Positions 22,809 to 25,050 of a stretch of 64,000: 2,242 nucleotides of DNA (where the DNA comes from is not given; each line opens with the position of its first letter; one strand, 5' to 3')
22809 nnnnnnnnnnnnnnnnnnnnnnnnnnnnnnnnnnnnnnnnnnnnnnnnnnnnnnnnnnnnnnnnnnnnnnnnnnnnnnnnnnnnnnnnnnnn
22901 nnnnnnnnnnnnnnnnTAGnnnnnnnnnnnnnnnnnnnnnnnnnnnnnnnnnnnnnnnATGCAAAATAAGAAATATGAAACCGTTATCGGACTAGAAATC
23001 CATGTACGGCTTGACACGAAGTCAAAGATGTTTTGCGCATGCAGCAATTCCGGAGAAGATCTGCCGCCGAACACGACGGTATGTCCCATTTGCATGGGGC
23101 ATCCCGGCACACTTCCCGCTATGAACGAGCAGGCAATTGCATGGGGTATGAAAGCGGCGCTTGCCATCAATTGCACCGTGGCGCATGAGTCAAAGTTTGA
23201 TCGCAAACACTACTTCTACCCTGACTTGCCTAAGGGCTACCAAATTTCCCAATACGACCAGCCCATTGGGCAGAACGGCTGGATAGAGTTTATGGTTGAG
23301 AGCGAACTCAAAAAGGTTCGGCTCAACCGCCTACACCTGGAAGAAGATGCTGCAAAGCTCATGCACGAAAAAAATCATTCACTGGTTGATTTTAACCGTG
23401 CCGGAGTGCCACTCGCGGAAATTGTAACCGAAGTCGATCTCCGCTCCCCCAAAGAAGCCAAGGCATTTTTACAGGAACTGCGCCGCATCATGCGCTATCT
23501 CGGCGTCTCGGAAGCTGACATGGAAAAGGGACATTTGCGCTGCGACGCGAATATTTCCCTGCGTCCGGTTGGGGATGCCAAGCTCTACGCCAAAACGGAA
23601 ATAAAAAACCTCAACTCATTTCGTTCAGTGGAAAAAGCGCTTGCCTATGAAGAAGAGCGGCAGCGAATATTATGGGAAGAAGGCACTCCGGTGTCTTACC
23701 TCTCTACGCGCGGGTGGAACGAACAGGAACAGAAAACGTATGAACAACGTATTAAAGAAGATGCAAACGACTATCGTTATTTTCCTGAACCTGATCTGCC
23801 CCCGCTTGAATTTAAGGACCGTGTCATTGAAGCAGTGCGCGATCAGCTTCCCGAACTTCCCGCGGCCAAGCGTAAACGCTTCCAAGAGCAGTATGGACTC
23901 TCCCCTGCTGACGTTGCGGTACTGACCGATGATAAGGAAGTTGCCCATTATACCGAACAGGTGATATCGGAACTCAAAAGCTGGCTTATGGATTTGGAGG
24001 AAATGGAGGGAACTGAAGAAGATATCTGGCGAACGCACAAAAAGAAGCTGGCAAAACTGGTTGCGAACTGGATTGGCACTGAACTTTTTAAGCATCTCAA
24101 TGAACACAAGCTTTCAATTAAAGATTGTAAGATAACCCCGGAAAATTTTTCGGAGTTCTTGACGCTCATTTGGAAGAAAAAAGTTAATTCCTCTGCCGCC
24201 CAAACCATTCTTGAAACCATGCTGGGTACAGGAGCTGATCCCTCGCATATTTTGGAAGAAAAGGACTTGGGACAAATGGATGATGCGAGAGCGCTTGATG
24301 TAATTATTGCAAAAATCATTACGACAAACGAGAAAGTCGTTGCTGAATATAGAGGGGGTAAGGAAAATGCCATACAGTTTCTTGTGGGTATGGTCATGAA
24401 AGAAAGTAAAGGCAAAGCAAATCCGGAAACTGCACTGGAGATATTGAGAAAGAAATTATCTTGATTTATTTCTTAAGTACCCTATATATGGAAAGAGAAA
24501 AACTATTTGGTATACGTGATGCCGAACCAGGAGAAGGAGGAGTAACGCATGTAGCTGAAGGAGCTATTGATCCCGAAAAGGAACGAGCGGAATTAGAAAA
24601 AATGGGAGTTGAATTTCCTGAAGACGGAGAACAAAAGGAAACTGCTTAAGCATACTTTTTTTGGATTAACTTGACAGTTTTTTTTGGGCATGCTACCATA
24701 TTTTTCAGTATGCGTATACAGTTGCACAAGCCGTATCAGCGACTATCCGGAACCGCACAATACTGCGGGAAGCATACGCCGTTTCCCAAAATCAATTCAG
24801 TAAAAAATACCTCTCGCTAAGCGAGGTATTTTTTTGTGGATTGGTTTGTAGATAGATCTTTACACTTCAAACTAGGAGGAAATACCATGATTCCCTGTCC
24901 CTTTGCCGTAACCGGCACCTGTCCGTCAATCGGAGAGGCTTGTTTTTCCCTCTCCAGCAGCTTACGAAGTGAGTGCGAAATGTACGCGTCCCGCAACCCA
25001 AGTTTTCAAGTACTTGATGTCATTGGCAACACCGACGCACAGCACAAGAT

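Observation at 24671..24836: Candidate stand-alone small RNA with consensus promoter and strong intrinsic terminator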

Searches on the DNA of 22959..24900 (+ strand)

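Call 4: search_rna_families(source=window, start=24450, end=24900, threshold=evalue, max_evalue=10, show_alignments=5)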
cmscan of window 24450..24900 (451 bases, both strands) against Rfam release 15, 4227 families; matches with E-value up to 10: 7.
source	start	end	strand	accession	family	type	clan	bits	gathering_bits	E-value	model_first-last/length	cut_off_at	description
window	24766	24836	+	RF02713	MCS4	Gene; sRNA;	-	26.6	56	0.091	1-123/123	no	Mycoplasma sRNA MCS4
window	24789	24847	+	RF03798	MIR4227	Gene; miRNA;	-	23.6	100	0.024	31-90/122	no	MIR4227 microRNA precursor family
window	24792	24837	+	RF02074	STnc240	Gene; sRNA;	-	17.4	55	7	1-77/77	no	Enterobacterial sRNA STnc240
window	24820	24891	+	RF00743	mir-308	Gene; miRNA;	-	17.2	60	0.72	1-63/63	no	mir-308 microRNA precursor family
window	24560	24669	-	RF00616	LhrC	Gene; sRNA;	CL00114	17.2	110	5.4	1-111/111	no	Listeria LhrC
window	24589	24722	-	RF03532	SQ2397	Cis-reg;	-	15.9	100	2.2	1-243/243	no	Cis-regulator of HTH transcription factor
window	24789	24847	-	RF03798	MIR4227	Gene; miRNA;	-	15.9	100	3.1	31-90/122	no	MIR4227 microRNA precursor family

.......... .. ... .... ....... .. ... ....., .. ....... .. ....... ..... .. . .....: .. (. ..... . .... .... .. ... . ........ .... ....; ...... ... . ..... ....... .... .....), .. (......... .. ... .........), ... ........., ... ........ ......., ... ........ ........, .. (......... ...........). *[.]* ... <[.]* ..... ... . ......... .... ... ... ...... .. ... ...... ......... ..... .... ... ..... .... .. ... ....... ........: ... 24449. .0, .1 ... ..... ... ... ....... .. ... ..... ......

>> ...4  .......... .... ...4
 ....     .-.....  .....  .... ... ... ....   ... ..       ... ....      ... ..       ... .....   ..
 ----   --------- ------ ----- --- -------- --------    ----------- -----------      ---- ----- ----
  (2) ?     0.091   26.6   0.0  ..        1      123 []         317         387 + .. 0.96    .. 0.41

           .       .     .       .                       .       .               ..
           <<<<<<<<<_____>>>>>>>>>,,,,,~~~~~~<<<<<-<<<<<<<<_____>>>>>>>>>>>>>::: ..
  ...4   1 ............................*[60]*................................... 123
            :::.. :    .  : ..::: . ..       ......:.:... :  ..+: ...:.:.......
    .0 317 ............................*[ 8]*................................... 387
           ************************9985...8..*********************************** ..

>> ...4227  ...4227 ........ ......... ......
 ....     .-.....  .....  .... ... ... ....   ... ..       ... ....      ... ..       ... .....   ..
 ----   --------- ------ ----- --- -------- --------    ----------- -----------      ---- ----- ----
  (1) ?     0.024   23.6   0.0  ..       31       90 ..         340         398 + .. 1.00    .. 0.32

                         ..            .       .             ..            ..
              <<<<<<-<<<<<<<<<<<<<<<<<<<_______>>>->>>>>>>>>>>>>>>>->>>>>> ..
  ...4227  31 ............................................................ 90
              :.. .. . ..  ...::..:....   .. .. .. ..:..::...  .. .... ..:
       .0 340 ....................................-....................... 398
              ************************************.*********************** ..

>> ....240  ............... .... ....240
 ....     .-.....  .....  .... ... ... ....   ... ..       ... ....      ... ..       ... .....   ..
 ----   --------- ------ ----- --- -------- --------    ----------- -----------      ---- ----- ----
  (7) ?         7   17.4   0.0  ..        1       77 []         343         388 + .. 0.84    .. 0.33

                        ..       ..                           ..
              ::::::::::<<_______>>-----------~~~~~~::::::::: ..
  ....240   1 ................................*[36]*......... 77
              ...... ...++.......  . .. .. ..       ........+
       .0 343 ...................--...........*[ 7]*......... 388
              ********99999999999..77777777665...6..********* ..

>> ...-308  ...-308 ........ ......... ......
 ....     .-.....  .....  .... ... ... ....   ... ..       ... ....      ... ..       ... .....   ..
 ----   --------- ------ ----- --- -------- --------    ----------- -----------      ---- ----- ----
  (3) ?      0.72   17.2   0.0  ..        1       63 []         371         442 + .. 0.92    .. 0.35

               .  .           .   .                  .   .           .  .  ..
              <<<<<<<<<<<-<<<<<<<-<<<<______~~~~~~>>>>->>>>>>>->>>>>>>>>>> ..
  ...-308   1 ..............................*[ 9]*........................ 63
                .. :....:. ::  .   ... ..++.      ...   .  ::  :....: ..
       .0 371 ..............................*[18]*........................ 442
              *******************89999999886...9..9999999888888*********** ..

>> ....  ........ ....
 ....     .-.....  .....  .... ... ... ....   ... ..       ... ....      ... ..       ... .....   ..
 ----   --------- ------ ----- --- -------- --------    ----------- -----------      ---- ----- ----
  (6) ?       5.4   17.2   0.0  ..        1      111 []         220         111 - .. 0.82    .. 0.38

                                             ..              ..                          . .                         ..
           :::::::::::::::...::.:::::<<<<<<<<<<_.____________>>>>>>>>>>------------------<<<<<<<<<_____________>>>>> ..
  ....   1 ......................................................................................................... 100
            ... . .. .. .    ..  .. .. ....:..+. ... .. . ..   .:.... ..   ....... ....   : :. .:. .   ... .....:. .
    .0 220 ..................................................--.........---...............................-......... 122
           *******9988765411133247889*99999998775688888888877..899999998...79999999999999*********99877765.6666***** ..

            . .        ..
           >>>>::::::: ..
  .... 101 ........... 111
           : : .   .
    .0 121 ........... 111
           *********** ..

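Call 39: build_rna_model(alignment_id=A3, structure=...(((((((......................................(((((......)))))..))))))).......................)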
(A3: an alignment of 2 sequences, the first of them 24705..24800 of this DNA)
Model R1 built from alignment A3 (2 sequences, 96 columns); structure: as given.
model positions 96; base pairs 12; branch points 0; effective number of sequences 1.54; information 0.596 bits per position. Calibrated on 0.2 Mb of random sequence (short: E-values are rough).
structure used (alignment columns):
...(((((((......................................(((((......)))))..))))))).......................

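Call 41: search_with_rna_model(model_id=R1, sources=[window, L006, L007, L008, L009, L010, L011, L012, L013, L014, L015, L016, L017, L018, L019, L020, L021, L022, L023, L024, L025, L026, L027, L028, L029, L030, L031, L032, L033, L034, L035, L036, L037, L038, L039, L040, L041, L042, L043, L044, L045, L046, L047, L048, L049, L050, L051, L052, L053, L054, L055, L056, L057, L058, L059, L060, L061, L062, L086, L087, L088], max_evalue=10)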
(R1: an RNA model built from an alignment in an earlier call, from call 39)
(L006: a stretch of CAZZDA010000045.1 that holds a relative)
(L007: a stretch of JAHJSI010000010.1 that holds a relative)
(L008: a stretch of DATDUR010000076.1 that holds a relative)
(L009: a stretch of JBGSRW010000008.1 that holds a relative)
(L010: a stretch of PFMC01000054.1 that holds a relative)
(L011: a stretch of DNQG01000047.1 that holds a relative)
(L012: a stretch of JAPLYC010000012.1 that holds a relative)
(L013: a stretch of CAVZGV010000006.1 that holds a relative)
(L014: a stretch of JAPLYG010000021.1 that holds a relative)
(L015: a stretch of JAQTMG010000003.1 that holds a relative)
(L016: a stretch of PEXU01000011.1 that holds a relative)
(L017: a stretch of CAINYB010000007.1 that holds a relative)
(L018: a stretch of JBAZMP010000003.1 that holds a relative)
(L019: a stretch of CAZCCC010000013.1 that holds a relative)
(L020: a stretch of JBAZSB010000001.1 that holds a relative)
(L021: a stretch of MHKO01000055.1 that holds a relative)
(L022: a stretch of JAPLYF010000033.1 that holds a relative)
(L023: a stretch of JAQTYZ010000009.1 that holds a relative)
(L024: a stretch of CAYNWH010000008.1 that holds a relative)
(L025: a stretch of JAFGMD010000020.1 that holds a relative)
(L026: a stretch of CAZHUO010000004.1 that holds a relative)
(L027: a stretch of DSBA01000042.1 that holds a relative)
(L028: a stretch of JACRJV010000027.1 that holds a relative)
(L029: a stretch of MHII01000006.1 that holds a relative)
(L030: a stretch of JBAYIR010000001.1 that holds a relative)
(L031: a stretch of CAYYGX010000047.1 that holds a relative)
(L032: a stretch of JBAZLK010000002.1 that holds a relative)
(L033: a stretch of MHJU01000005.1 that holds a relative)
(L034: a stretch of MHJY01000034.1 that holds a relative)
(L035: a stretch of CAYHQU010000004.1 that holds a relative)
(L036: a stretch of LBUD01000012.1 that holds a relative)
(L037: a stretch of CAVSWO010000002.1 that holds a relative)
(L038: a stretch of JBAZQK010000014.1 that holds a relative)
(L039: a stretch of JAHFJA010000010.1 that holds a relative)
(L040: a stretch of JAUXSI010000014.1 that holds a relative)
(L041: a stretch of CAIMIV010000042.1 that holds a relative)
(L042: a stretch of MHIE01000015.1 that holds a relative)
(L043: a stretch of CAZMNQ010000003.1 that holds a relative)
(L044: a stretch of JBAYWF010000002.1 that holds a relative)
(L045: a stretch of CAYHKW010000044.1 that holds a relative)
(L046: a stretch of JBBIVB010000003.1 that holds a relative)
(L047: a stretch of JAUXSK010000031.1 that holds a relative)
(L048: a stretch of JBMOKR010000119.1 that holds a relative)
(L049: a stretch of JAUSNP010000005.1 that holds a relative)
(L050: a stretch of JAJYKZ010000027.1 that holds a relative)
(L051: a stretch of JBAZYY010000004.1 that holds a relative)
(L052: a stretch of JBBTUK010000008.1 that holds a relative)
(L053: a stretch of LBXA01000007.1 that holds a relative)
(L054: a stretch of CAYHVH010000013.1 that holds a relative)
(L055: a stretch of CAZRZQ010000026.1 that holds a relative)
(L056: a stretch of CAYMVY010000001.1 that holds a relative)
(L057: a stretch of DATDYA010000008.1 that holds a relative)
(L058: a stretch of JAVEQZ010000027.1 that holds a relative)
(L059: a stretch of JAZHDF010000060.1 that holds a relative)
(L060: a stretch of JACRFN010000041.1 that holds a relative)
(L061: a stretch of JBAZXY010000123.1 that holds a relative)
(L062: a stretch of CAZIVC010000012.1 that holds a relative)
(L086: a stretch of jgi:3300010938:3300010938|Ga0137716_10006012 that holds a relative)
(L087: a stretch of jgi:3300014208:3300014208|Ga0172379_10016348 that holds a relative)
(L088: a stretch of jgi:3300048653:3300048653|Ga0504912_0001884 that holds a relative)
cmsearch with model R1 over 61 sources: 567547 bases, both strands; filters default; matches with E-value up to 10: 10.
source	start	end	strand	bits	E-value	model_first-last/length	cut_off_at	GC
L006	3743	3838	+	109.9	9.6e-23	1-96/96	no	0.41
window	24705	24800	+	107.4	3.6e-22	1-96/96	no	0.49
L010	4389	4416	-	16.3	2.6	1-96/96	no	0.25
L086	3222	3318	-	16.1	2.8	1-96/96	no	0.26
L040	7748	7815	-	16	3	1-96/96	no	0.35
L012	5500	5538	+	15.3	4.5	1-96/96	no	0.23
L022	8468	8574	-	14.9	5.5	1-96/96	no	0.42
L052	6941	6994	+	14.7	6.3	1-96/96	no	0.24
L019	1186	1226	+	14.5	6.9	1-96/96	no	0.2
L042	1543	1568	+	13.9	9.5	1-96/96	no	0.19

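Call 49: search_dna_similar(query=window:24660-24890:+, collection=phages, mode=distant, max_evalue=0.01, max_rows=10)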
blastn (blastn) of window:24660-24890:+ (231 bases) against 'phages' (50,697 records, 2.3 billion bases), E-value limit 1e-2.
No match.

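Call 84: search_rna_families(source=L021, start=5660, end=5900, threshold=evalue, max_evalue=1)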
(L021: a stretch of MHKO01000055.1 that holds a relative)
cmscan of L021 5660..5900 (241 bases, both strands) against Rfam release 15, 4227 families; matches with E-value up to 1: 7.
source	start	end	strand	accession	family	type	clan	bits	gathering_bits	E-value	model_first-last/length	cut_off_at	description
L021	5768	5831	+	RF01859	Phe_leader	Cis-reg; leader;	-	28.3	55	0.0053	1-125/125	no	Phenylalanine leader peptide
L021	5746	5830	+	RF00514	His_leader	Cis-reg; leader;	-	22.3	49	0.098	1-126/126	no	Histidine operon leader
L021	5712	5805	-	RF00515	PyrR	Cis-reg;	-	22.3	54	0.41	1-115/115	no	PyrR binding site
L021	5768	5855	-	RF01770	rimP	Cis-reg; leader;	-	20.9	47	0.26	1-102/102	no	Gammaprotebacteria rimP leader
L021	5699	5835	+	RF02969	DUF3800-I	Gene; sRNA;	-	19.8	44.2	0.69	1-115/115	no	DUF3800-I RNA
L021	5794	5832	+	RF04157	MIR9486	Gene; miRNA;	-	16.2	100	0.93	1-119/119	no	MIR9486 microRNA precursor family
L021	5766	5830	+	RF00125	IS128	Gene; sRNA;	-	15.2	80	0.58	126-198/209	no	IS128 RNA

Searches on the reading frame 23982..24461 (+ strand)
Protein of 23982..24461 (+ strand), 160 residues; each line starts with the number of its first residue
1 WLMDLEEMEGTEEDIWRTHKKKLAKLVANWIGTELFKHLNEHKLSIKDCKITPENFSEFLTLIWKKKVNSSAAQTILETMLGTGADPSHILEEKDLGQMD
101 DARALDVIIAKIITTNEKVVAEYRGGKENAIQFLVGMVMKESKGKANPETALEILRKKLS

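Call 42: find_homologous_proteins(query=window:23982-24461:+, max_evalue=1e-20)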
Query window:23982-24461:+ (160 aa): 63 proteins with E <= 1e-20 among 134 candidates.
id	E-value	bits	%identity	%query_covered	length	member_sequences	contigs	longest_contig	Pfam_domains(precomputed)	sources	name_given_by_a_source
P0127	1.1e-49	186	54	99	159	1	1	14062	PF02637.24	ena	-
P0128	5.4e-46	174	53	99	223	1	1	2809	PF02637.24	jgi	-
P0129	1.2e-45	173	56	99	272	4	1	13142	PF02637.24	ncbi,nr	ncbi:MAG: hypothetical protein HN424_03885, partial [Candidatus Jacksonbacteria bacterium]|nr:hypoth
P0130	7.1e-44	167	49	99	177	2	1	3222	PF02637.24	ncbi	ncbi:MAG: Asp-tRNA(Asn)/Glu-tRNA(Gln) amidotransferase subunit GatB, partial [bacterium]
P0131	1.9e-42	163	54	92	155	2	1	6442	PF02637.24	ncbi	ncbi:MAG: Asp-tRNA(Asn)/Glu-tRNA(Gln) amidotransferase subunit GatB, partial [Patescibacteria group 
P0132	3.0e-41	159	54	89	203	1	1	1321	PF02637.24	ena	-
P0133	8.2e-40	154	52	90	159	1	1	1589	PF02637.24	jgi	jgi:aspartyl-tRNA(Asn)/glutamyl-tRNA(Gln) amidotransferase subunit B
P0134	9.3e-40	154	53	88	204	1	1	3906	PF02637.24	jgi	jgi:aspartyl-tRNA(Asn)/glutamyl-tRNA(Gln) amidotransferase subunit B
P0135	1.2e-39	154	56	90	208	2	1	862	PF02637.24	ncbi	-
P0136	6.4e-39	151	53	86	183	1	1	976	PF02637.24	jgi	jgi:aspartyl-tRNA(Asn)/glutamyl-tRNA(Gln) amidotransferase subunit B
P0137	2.6e-37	146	53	87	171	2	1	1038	PF02637.24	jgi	-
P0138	8.3e-37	144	55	80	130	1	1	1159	PF02637.24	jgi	jgi:aspartyl-tRNA(Asn)/glutamyl-tRNA(Gln) amidotransferase subunit B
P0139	1.4e-36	144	52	87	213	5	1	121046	PF02637.24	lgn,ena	-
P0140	1.6e-36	143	54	84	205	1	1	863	PF02637.24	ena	-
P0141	2.9e-36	143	47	99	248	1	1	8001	PF02637.24,PF02934.21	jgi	jgi:aspartyl-tRNA(Asn)/glutamyl-tRNA(Gln) amidotransferase subunit B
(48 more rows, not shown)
